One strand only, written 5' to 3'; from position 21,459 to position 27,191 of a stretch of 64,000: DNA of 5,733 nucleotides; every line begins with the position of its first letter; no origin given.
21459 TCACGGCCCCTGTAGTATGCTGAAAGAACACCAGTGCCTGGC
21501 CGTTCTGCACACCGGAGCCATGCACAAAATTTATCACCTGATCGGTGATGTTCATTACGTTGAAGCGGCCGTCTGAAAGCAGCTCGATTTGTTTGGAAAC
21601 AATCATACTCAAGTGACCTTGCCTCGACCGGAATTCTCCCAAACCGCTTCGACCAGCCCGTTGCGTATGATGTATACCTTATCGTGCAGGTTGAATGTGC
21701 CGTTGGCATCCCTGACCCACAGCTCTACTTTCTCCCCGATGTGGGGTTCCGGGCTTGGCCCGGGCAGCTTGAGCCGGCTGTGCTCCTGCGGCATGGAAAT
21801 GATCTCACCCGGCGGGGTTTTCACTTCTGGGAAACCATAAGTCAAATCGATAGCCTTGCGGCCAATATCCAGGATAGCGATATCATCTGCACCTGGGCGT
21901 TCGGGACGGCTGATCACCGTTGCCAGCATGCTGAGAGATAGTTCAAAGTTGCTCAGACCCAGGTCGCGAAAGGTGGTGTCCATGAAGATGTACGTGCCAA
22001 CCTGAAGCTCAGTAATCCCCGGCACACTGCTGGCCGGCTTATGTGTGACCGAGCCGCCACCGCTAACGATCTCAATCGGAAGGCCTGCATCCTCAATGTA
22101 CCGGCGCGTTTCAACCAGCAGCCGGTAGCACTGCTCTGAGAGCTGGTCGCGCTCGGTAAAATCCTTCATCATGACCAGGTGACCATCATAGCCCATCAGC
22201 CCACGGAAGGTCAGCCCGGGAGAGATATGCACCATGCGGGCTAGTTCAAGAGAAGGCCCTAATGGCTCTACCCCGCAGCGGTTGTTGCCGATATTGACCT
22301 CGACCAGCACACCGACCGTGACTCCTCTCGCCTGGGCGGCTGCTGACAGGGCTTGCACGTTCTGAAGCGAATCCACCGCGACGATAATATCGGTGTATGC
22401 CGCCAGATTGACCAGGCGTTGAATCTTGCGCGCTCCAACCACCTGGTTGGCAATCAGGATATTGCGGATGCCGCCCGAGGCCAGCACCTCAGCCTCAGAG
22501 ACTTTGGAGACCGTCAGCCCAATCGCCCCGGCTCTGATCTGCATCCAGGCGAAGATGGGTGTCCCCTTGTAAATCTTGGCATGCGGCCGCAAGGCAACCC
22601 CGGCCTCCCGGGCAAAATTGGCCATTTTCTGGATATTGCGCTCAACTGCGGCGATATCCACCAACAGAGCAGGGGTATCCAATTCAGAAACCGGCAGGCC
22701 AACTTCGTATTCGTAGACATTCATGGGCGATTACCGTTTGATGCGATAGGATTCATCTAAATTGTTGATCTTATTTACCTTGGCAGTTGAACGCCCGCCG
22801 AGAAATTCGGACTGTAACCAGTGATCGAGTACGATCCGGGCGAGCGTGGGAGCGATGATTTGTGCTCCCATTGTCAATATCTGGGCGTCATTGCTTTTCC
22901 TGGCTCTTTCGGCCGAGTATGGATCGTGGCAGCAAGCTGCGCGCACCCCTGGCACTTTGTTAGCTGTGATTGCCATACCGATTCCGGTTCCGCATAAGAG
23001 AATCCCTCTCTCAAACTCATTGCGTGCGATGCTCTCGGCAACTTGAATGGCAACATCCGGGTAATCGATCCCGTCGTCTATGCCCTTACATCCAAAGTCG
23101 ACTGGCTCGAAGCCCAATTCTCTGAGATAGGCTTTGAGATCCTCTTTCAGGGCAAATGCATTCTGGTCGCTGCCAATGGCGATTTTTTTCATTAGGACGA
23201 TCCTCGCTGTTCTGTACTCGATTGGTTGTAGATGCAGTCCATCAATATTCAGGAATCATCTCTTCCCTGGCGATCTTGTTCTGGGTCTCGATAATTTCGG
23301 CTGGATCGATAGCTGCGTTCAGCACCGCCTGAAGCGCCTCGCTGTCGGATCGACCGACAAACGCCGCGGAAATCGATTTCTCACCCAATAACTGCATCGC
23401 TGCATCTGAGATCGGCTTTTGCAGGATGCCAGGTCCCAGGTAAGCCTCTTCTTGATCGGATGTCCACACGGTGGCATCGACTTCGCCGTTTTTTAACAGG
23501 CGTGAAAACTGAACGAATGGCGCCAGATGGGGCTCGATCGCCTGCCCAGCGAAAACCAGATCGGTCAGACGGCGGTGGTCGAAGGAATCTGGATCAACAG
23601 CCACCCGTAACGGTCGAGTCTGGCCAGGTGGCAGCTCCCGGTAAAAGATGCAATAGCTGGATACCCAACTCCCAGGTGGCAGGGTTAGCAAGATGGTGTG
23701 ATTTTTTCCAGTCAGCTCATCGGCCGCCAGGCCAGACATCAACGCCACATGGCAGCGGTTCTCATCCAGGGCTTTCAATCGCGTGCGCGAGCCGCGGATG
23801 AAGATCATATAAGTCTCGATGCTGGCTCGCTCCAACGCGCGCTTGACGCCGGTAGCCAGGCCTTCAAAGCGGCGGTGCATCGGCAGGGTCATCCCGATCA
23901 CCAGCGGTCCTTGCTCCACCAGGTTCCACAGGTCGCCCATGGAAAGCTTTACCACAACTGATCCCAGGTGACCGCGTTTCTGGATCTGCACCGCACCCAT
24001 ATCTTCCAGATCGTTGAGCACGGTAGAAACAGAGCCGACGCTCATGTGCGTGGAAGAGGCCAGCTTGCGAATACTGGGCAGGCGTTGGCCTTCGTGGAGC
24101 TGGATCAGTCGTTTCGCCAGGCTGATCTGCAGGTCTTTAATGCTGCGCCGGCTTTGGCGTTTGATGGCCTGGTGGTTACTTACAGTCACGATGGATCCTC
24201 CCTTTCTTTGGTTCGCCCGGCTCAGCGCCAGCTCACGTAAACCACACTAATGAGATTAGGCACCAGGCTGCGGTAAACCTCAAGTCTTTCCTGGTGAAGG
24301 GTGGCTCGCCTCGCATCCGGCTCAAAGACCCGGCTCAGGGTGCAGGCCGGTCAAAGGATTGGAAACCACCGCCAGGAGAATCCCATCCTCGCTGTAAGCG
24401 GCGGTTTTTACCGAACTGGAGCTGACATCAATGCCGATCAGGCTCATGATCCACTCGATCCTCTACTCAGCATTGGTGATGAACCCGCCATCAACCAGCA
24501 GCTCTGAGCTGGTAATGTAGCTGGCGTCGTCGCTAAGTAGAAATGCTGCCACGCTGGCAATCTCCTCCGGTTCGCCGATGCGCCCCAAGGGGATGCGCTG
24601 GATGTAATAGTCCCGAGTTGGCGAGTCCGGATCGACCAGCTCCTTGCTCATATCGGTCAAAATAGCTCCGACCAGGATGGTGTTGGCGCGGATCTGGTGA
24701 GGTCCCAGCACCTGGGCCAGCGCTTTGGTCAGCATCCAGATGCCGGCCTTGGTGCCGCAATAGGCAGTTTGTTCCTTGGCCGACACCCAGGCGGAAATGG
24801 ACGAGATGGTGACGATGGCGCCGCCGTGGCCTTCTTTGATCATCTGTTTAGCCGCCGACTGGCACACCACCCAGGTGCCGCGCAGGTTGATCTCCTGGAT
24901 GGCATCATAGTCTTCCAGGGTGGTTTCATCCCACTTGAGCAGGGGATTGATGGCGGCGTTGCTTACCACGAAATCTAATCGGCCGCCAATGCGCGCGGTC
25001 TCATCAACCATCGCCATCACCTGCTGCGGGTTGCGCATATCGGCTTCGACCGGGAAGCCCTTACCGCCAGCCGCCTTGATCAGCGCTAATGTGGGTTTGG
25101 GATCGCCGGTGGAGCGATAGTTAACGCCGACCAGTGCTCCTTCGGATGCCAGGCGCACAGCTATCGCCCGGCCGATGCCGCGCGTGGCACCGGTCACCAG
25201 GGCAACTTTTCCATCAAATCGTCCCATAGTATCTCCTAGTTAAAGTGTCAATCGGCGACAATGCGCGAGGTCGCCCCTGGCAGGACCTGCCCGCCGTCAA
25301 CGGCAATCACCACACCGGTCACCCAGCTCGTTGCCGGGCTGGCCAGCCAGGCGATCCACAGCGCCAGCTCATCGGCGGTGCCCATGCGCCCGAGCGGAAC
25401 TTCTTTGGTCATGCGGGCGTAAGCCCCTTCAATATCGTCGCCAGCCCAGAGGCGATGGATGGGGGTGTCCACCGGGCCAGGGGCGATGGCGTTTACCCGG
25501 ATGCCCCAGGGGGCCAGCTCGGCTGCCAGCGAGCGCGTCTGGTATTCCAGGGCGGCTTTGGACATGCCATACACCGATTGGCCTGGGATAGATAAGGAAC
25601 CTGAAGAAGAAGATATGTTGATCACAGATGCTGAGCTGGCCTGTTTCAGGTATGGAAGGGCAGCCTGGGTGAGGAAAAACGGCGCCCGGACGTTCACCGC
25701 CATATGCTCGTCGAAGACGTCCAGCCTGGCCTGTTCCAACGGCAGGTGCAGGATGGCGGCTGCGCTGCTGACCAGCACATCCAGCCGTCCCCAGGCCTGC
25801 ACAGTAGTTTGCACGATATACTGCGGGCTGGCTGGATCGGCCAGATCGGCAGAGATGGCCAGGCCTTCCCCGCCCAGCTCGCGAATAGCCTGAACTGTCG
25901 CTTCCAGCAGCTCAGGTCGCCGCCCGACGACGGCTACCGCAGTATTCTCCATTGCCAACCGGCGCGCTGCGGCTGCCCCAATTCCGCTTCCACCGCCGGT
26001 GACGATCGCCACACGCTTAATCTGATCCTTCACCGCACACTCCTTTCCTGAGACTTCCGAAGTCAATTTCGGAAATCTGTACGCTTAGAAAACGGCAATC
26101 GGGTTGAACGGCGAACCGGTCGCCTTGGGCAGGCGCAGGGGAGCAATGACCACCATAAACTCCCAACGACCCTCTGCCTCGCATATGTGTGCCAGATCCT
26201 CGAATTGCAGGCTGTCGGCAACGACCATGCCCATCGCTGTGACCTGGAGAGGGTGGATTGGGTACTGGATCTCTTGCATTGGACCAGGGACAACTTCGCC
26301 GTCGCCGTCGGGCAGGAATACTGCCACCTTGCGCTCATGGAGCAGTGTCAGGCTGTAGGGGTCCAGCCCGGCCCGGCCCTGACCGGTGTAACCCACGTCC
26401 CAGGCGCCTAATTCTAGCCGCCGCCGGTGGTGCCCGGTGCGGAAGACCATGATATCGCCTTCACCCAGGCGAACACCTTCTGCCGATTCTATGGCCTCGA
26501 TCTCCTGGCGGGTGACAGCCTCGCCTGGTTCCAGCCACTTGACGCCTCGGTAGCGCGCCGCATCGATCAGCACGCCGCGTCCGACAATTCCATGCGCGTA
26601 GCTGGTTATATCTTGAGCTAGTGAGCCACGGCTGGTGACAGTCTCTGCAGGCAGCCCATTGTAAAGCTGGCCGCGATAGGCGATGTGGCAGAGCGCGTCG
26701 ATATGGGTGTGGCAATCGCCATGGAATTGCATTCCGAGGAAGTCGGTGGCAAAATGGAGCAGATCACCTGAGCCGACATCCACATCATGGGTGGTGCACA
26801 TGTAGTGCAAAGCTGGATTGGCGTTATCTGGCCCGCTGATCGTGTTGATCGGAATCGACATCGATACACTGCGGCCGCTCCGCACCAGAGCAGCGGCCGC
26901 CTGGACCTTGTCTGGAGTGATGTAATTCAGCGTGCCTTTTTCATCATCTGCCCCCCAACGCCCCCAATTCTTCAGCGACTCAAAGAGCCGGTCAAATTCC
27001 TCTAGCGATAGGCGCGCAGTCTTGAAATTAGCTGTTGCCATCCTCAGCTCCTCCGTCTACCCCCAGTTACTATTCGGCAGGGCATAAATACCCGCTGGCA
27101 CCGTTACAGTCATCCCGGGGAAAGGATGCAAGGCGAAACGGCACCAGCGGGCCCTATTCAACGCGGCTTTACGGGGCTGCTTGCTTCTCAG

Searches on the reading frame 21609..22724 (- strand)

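Call 102: search_protein_families(library=pfam, proteins=[window:21609-22724:-], max_evalue=0.0001)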
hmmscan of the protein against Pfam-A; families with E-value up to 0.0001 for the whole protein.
window:21609-22724:- (371 aa): 2 families
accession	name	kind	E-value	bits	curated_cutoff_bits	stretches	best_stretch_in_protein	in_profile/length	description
PF01168.26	Ala_racemase_N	-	8.2e-24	85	24.1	1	22-249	1-218/220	Alanine racemase, N-terminal domain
PF14031.13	D-ser_dehydrat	-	9.9e-11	42.6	22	1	263-353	1-97/97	Putative serine dehydratase domain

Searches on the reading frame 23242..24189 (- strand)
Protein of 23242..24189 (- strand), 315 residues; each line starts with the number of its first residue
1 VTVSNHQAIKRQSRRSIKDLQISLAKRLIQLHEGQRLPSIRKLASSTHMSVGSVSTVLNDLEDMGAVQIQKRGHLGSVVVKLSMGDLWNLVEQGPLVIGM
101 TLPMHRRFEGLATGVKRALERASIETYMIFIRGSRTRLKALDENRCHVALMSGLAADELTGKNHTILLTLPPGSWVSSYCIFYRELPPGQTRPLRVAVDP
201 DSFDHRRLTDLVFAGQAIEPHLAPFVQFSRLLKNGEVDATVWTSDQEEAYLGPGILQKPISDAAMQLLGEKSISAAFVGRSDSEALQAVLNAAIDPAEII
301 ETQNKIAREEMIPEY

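Call 102: search_protein_families(library=pfam, proteins=[window:23242-24189:-], max_evalue=0.0001)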
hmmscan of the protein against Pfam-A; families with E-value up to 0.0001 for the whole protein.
window:23242-24189:- (315 aa): 3 families
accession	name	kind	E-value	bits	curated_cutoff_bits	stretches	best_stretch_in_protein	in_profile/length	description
PF14503.11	YhfZ_C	-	2.4e-43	148.7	35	1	86-315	4-236/236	YhfZ C-terminal domain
PF14502.12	HTH_41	-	7.3e-12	45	25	1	33-79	2-48/48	Helix-turn-helix domain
PF00392.27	GntR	-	1.2e-07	31.7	27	1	31-72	18-59/64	Bacterial regulatory proteins, gntR family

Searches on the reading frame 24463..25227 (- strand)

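Call 102: search_protein_families(library=pfam, proteins=[window:24463-25227:-], max_evalue=0.0001)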
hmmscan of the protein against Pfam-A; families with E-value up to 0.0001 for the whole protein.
window:24463-25227:- (254 aa): 4 families
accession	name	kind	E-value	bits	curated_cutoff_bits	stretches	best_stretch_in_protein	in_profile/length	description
PF13561.12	adh_short_C2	-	2e-60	204.7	27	1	13-249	1-235/236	Enoyl-(Acyl carrier protein) reductase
PF00106.31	adh_short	-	1.3e-45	155.7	26.6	1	7-198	1-191/195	short chain dehydrogenase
PF08659.16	KR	-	1.1e-09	38.9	22.6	1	9-160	3-153/180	KR domain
PF01370.27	Epimerase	-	3.1e-06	27.2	20.9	1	9-149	1-120/240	NAD dependent epimerase/dehydratase family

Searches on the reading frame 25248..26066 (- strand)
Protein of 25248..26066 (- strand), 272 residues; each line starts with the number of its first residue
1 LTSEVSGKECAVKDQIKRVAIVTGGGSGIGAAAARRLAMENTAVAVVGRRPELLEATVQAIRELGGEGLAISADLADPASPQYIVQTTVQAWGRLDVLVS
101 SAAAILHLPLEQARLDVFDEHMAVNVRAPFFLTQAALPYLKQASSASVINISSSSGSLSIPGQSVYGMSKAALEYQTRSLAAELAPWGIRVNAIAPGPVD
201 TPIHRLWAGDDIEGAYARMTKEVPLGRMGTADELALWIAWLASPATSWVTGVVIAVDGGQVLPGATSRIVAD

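Call 102: search_protein_families(library=pfam, proteins=[window:25248-26066:-], max_evalue=0.0001)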
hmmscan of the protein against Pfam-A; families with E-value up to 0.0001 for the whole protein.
window:25248-26066:- (272 aa): 5 families
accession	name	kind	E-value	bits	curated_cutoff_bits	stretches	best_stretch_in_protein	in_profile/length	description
PF13561.12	adh_short_C2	-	4.3e-58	197.1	27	1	27-259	6-234/236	Enoyl-(Acyl carrier protein) reductase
PF00106.31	adh_short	-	3.5e-51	173.9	26.6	1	18-205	1-188/195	short chain dehydrogenase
PF23441.1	SDR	-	4.3e-14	53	27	1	21-261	11-256/258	SDR-like rossmann domain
PF08659.16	KR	-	4.7e-11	43.4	22.6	1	21-194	4-173/180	KR domain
PF01370.27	Epimerase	-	8.6e-05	22.5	20.9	0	21-183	2-159/240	NAD dependent epimerase/dehydratase family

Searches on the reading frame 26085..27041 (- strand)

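Call 102: search_protein_families(library=pfam, proteins=[window:26085-27041:-], max_evalue=0.0001)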
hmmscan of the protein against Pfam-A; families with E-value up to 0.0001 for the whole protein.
window:26085-27041:- (318 aa): 1 family
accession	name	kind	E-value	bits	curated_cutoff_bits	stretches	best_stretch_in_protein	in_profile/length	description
PF04199.19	Cyclase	-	3.8e-15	56.8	23.1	1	104-245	22-136/142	Putative cyclase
